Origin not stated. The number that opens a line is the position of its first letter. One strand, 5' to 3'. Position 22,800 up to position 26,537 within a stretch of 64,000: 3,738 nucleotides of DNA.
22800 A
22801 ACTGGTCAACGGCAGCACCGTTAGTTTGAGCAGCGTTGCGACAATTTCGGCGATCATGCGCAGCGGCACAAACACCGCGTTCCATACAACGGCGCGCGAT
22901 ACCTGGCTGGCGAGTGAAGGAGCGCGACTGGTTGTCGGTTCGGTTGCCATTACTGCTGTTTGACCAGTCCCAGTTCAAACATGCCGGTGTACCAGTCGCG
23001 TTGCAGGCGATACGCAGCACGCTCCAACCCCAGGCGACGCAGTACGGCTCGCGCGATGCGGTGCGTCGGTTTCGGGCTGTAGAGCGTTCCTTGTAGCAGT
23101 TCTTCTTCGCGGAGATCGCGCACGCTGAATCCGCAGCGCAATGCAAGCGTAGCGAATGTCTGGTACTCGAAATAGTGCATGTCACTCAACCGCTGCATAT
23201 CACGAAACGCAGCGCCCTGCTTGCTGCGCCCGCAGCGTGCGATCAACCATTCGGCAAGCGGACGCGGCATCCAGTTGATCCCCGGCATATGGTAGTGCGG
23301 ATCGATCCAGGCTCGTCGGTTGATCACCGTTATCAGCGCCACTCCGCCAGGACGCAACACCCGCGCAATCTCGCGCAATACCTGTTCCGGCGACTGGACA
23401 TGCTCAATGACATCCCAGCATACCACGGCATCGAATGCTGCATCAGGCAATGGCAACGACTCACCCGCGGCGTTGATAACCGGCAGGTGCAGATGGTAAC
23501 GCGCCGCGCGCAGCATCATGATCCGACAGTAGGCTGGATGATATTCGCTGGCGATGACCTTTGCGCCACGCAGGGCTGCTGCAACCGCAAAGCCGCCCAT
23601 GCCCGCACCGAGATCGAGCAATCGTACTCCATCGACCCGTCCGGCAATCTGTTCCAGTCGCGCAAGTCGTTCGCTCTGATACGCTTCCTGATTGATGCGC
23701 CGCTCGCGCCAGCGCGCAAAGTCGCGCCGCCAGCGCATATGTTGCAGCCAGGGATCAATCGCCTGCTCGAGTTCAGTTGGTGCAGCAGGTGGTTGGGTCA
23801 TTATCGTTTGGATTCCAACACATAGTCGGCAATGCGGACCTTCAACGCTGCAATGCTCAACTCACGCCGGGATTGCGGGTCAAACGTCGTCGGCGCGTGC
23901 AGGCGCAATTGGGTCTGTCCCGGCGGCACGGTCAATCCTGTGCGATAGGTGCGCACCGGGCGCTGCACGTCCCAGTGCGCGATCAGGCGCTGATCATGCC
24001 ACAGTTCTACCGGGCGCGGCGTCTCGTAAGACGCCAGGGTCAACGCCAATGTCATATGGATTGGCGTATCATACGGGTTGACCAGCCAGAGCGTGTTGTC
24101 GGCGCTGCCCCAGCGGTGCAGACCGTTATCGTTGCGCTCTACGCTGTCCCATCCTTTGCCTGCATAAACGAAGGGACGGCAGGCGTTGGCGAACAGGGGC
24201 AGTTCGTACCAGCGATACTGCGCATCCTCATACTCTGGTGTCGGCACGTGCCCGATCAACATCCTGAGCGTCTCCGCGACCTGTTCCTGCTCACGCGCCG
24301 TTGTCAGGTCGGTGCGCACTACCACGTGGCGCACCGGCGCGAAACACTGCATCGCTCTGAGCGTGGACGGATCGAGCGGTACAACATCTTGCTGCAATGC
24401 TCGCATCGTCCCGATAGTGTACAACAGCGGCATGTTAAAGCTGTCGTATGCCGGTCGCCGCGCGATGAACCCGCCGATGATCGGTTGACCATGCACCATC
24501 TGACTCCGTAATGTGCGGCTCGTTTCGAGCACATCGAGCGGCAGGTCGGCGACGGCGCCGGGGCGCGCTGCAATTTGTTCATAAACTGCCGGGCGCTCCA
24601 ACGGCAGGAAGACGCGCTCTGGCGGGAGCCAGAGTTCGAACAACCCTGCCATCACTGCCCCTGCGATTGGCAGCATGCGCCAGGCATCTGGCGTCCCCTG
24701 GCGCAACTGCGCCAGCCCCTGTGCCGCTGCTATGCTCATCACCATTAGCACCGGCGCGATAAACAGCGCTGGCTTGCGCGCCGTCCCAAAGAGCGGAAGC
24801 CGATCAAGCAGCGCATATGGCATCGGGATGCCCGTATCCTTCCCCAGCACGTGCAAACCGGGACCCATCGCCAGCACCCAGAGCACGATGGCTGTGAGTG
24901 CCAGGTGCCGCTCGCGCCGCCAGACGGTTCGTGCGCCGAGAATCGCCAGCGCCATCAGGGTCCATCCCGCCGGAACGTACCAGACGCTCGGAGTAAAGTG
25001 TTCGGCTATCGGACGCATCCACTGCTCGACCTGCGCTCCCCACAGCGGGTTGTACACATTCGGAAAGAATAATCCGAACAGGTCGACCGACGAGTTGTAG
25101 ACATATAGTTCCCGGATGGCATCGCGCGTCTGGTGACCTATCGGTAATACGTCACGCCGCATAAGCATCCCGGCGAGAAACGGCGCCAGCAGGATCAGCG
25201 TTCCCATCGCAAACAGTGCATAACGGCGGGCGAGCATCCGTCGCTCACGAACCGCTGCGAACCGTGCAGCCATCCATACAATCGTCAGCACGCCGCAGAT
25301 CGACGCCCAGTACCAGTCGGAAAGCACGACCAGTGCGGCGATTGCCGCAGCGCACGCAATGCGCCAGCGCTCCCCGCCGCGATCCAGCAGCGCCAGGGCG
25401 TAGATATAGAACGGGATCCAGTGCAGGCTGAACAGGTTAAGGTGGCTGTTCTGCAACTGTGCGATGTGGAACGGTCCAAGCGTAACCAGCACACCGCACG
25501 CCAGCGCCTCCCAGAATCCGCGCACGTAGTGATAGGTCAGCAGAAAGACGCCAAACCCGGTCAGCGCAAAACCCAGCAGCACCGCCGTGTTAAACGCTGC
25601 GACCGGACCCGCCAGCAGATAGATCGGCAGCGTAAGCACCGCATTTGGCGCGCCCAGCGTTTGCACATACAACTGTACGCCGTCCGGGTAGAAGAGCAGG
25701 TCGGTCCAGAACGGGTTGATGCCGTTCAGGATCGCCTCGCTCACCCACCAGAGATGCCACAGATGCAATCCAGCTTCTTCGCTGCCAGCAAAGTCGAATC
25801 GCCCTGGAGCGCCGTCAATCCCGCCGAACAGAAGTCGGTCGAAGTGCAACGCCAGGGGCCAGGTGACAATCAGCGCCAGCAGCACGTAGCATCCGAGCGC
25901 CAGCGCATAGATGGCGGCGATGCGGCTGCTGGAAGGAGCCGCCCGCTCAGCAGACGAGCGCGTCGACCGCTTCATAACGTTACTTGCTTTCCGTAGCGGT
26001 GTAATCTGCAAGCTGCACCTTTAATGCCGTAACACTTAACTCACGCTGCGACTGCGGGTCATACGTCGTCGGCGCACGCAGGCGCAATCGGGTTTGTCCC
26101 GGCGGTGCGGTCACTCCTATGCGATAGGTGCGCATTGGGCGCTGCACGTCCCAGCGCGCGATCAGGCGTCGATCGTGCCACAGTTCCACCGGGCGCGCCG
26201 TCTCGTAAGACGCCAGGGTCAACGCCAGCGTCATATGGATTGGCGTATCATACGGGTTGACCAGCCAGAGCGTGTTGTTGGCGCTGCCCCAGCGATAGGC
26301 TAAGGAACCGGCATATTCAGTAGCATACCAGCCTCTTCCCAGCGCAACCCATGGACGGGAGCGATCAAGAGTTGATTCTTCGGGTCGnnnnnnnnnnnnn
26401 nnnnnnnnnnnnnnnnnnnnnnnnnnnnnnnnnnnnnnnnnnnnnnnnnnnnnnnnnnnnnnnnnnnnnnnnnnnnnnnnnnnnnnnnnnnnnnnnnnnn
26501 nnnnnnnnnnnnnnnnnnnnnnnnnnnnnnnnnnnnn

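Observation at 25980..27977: Chimeric gene: foreign ~30% GC glycosyltransferase grafted onto a copy of its neighbour's C-terminal domain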

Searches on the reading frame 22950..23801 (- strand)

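Call 4: search_protein_families(library=pfam, proteins=[window:22950-23801:-], max_evalue=0.01)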
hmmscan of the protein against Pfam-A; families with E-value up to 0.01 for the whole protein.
window:22950-23801:- (283 aa): 10 families
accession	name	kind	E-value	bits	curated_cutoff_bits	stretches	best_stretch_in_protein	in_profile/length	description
PF08241.18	Methyltransf_11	-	4.9e-21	75.6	21.2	1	62-157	1-95/95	Methyltransferase domain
PF13649.12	Methyltransf_25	-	1e-17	65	27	1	62-153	2-97/97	Methyltransferase domain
PF13489.12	Methyltransf_23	-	2.7e-17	63.4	27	1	44-186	11-124/164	Methyltransferase domain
PF08242.18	Methyltransf_12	-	2e-12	48.1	30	1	62-154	1-97/98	Methyltransferase domain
PF13847.12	Methyltransf_31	-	4.3e-11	43.1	27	1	57-166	3-118/145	Methyltransferase domain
PF01209.24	Ubie_methyltran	-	7.6e-06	25.9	20.1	1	50-157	40-151/233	ubiE/COQ5 methyltransferase family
PF05219.18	DREV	-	0.00021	20.9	26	1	49-159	84-188/265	DREV methyltransferase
PF02353.26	CMAS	-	0.00029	20.7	27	1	29-162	34-169/273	Mycolic acid cyclopropane synthetase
PF03141.22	Methyltransf_29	-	0.0009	18.4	23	0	113-154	172-214/506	Putative S-adenosyl-L-methionine-dependent methyltransferase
PF08003.17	Methyltransf_9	-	0.0056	16.1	23.8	1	20-156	78-216/315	Protein of unknown function (DUF1698)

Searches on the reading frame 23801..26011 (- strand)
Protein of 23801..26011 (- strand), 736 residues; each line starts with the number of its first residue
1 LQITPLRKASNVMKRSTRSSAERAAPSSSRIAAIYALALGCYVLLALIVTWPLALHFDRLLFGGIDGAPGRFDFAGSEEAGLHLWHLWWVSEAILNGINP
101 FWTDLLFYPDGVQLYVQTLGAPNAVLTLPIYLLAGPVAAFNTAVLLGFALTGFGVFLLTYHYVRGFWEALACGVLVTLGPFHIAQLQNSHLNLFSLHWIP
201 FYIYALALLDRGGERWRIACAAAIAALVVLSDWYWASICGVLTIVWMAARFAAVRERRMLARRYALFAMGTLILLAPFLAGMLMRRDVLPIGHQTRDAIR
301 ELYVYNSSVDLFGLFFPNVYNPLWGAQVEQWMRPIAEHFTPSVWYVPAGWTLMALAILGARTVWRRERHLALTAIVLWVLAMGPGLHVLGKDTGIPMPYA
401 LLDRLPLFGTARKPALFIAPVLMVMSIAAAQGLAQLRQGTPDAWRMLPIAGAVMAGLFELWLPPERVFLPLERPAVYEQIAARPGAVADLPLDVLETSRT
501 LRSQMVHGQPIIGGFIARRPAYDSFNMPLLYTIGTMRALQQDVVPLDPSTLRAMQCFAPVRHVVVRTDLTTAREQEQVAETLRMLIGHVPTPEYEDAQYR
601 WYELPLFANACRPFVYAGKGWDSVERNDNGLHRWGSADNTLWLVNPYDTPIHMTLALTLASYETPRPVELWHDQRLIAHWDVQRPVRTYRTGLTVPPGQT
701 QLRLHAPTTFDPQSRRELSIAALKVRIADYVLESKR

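Call 4: search_protein_families(library=pfam, proteins=[window:23801-26011:-], max_evalue=0.01)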
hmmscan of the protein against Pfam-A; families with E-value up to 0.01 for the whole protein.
window:23801-26011:- (736 aa): 0 families

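Call 28: find_related_loci(query=A2, collection=genome_contigs, flank=10000)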
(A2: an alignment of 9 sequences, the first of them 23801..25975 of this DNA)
Query A2 (724 aa) in genome_contigs; peptide patterns used: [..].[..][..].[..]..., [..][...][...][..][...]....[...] (x = any residue, [..] = any of these).
54 stretches matched a pattern; 24 encode a relative of the query (tblastn E <= 1e-3); 23 distinct loci.
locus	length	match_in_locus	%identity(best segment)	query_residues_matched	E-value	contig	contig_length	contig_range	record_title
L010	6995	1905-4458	66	24-724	0e+0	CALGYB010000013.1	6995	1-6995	MAG: uncultured Roseiflexus sp. isolate R1_Bin_METABAT__47_1 genome assembly, contig: c_000000136268, whole genome shotg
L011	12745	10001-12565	64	37-724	0e+0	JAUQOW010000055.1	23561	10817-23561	MAG: Chloroflexota bacterium isolate BF4.bins.103.201808 NODE_1809_length_23561_cov_3.820005, whole genome shotgun seque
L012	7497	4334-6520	51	4-724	0e+0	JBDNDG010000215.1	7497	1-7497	MAG: Chloroflexaceae bacterium isolate RM_bin5_OCT21 C215, whole genome shotgun sequence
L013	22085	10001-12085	83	26-720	0e+0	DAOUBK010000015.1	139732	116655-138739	MAG TPA_asm: Roseiflexus sp. isolate H69_722 k75_313855, whole genome shotgun sequence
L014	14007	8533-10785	40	23-720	5e-170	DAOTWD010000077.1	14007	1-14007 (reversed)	MAG TPA_asm: Chloroflexaceae bacterium isolate H113_106 k137_4691586, whole genome shotgun sequence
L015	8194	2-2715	41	34-720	9e-170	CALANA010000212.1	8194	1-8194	MAG: uncultured Chloroflexales bacterium isolate N1_Bin_Bin_185_1 genome assembly, contig: c_000003917321, whole genome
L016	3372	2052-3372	67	1-724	2e-166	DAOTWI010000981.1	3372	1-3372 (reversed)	MAG TPA_asm: Roseiflexus sp. isolate H12_131 k73_943127, whole genome shotgun sequence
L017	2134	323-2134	44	37-630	1e-165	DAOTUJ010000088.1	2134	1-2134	MAG TPA_asm: Chloroflexaceae bacterium isolate F17_55 k129_1137946, whole genome shotgun sequence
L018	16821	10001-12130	39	1-715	2e-145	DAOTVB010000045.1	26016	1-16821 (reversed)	MAG TPA_asm: Chloroflexaceae bacterium isolate F7_114 k211_459069, whole genome shotgun sequence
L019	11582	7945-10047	39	1-715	5e-141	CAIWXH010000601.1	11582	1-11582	MAG: uncultured Oscillochloris sp. isolate Kiruna_bin-09937 genome assembly, contig: bin-09937:601/850, whole genome sho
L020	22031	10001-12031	39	30-708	2e-134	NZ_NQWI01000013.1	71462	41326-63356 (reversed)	Candidatus Viridilinea mediisalina strain Kir15-3F NODE_67_length_71462_cov_158.723, whole genome shotgun sequence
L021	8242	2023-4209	35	34-721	6e-125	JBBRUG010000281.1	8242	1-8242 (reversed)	MAG: Chloroflexales bacterium isolate La3_concoct.174 La3_concoct.174_K_1032929_L_8242_cov_11.0000, whole genome shotgun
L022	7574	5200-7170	38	60-718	3e-116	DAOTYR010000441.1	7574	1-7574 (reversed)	MAG TPA_asm: Chloroflexaceae bacterium isolate H28_384 k137_2750506, whole genome shotgun sequence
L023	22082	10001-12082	35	22-715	1e-114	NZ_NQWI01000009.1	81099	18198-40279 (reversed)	Candidatus Viridilinea mediisalina strain Kir15-3F NODE_56_length_81099_cov_159.913, whole genome shotgun sequence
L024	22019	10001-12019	38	38-715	5e-114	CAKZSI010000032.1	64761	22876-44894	MAG: uncultured Chloroflexales bacterium isolate L1_Bin_METABAT__127_1 genome assembly, contig: c_000000110477, whole ge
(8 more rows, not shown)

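Call 48: search_protein_families(library=ncbifam, proteins=[window:23801-25975:-], max_evalue=0.01)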
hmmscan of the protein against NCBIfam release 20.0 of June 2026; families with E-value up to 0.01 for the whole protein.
window:23801-25975:- (724 aa): 0 families

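Call 72: predict_structure(alignment_id=A4)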
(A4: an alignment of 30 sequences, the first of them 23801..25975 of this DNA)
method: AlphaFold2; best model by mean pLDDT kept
length: 724 residues; sequences in the alignment: 30
mean_pLDDT: 90.9   pTM: 0.90
mean pLDDT of the five models: 90.9, 89.1, 88.9, 88.4, 88.3
residues with pLDDT >= 90: 552; 70-90: 131; 50-70: 28; < 50: 13
segments of 3 or more residues with pLDDT < 50: 5-10, 56-58
pLDDT, mean of each block of 10 residues (from residue 1): 48 75 96 91 88 57 76 96 95 94 91 96 95 95 97 95 94 84 90 94 93 95 93 97 95 97 94 77 65 88 91 89 73 91 97 96 97 91 94 78 95 98 96 96 92 83 95 95 84 96 84 94 93 96 96 97 97 96 97 95 96 91 96 96 97 96 95 96 95 97 95 94 57
secondary structure, 60 per line:
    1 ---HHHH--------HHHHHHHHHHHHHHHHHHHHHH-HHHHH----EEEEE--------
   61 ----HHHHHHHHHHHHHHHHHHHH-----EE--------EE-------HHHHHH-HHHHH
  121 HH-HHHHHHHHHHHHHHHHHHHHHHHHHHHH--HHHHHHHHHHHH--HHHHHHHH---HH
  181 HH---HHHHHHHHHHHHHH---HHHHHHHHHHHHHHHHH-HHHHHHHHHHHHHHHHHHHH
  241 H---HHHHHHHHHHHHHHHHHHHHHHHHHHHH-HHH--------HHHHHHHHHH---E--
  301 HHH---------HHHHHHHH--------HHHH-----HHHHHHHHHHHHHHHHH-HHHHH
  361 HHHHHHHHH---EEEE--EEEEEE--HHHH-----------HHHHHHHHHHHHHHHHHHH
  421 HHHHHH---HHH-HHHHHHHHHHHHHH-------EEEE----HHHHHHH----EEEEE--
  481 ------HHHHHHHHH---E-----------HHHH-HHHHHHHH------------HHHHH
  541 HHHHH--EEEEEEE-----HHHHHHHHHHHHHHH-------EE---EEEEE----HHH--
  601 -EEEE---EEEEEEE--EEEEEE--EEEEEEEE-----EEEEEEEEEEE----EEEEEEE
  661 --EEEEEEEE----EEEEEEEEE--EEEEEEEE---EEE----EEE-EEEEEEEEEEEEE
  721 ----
elements in order (helices of 4 or more, strands of 3 or more residues): H4-7 H16-37 H39-43 E48-52 H65-84 H109-114 H116-122 H124-151 H154-165 H168-175 H179-182 H186-199 H203-219 H221-241 H245-272 H285-294 H313-320 H329-332 H338-354 H356-369 E373-376 E379-384 H387-390 H402-426 H434-447 E455-458 H463-469 E474-478 H487-495 H511-514 H516-523 H536-545 E548-554 H560-574 E587-591 E602-605 E609-615 E618-623 E626-633 E639-649 E654-660 E663-670 E675-683 E686-693 E697-699 E704-706 E708-720

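Call 74: fold_search(model_id=the predicted structure, library=pdb)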
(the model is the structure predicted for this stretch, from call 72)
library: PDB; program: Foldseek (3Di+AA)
matches with E <= 10: 1391; with E <= 0.001: 22
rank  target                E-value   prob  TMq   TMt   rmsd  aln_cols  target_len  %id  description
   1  6w98_A                8.5e-10  1.00  0.43  0.26  16.6       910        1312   12  Single-Particle Cryo-EM Structure of Arabinofuranosyltransferase AftD from Mycobacteria (released 2020-05-13)
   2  6wby                  1.5e-08  1.00  0.39  0.25  16.5       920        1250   12  Single-Particle Cryo-EM Structure of Arabinofuranosyltransferase AftD from Mycobacteria, Mutant R1389S Class 2 (released 2020-05-13)
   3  8b6l_I                6.5e-07  1.00  0.42  0.44  14.2       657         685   10  Subtomogram average of the human Sec61-TRAP-OSTA-translocon (released 2022-12-07)
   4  7zli_A                6.7e-07  1.00  0.43  0.46  10.4       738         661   10  Cryo-EM structure of C-mannosyltransferase CeDPY19, in complex with Dol25-P-Man and bound to CMT2-Fab and anti-Fab nan (released 2023-01-11)
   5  3wak                  8.0e-07  1.00  0.41  0.35  21.6       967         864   11  Crystal structure of the Archaeoglobus fulgidus oligosaccharyltransferase (O29867_ARCFU) in the apo form (released 2013-10-30)
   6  6ftg_5                1.4e-06  1.00  0.41  0.45  15.8       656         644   12  Subtomogram average of OST-containing ribosome-translocon complexes from canine rough microsomal membranes (released 2018-03-21)
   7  7e9s_A                1.8e-06  1.00  0.39  0.33  21.2       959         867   11  Archaeal oligosaccharyltransferase AglB from Archaeoglobus fulgidus in complex with an inhibitory peptide and a dolich (released 2021-09-08)
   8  7zlh_A                2.0e-06  1.00  0.42  0.46   9.7       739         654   10  Cryo-EM structure of C-mannosyltransferase CeDPY19, in apo state, bound to CMT2-Fab and anti-Fab nanobody (released 2023-01-11)
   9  8agb_A                2.3e-06  1.00  0.41  0.45  13.4       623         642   10  Structure of yeast oligosaccharylransferase complex with lipid-linked oligosaccharide bound (released 2022-12-07)
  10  3waj                  2.9e-06  1.00  0.38  0.35  20.7       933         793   12  Crystal structure of the Archaeoglobus fulgidus oligosaccharyltransferase (O29867_ARCFU) complex with Zn and sulfate (released 2013-10-30)
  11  7zlg_A                3.6e-06  1.00  0.42  0.45  10.3       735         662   10  Cryo-EM structure of C-mannosyltransferase CeDPY19, in complex with acceptor peptide and bound to CMT2-Fab and anti-Fa (released 2023-01-11)
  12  5gmy_A                4.6e-06  1.00  0.39  0.34  20.5       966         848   11  Crystal structure of the Archaeoglobus fulgidus oligosaccharyltransferase (O29867_ARCFU) tethered with an acceptor pep (released 2017-02-01)
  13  9n9j_I                5.4e-06  1.00  0.40  0.41  15.3       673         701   10  Structure of a GRP94 folding intermediate engaged with a CCDC134- and FKBP11-bound secretory translocon (released 2025-11-19)
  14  6s7t_A                6.4e-06  1.00  0.44  0.45  12.4       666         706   10  Cryo-EM structure of human oligosaccharyltransferase complex OST-B (released 2019-12-18)
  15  8pn9_A                6.4e-06  1.00  0.43  0.46  11.4       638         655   11  Structure of human oligosaccharyltransferase OST-A complex bound to NGI-1 (released 2024-05-08)
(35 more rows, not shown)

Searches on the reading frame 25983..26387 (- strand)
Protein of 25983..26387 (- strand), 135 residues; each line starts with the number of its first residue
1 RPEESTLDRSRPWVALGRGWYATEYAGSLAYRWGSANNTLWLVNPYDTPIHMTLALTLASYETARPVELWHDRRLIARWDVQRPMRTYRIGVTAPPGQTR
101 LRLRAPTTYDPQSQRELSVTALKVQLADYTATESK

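Call 22: search_protein_representatives(protein=window:25983-26387:-)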
Query: 135 residues. Proteins with E-value up to 0.001 (for the whole library): 117; up to 1e-10: 28; up to 1e-30: 4. The best 117 are listed.
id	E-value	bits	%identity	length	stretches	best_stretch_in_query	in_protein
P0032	5.7e-53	194.8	72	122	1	16-131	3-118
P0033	6.9e-52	191.3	69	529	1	8-131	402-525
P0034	1.5e-47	177.2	65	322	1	8-133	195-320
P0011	5.9e-46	172.0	64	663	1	5-131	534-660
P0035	2.9e-30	121.2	46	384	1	8-130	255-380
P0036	1.3e-29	119.1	48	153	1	7-134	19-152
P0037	2.5e-23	98.8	42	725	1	7-126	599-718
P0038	4.2e-21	91.5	39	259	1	8-125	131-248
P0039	3.0e-20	88.8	38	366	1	7-125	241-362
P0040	1.8e-18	83.1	37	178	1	9-125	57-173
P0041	1.9e-18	83.0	34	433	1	8-124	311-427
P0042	9.3e-17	77.5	36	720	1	8-120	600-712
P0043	1.1e-16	77.3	40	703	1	10-122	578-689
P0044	2.3e-16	76.2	36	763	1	10-127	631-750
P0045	1.2e-15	73.8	40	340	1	8-125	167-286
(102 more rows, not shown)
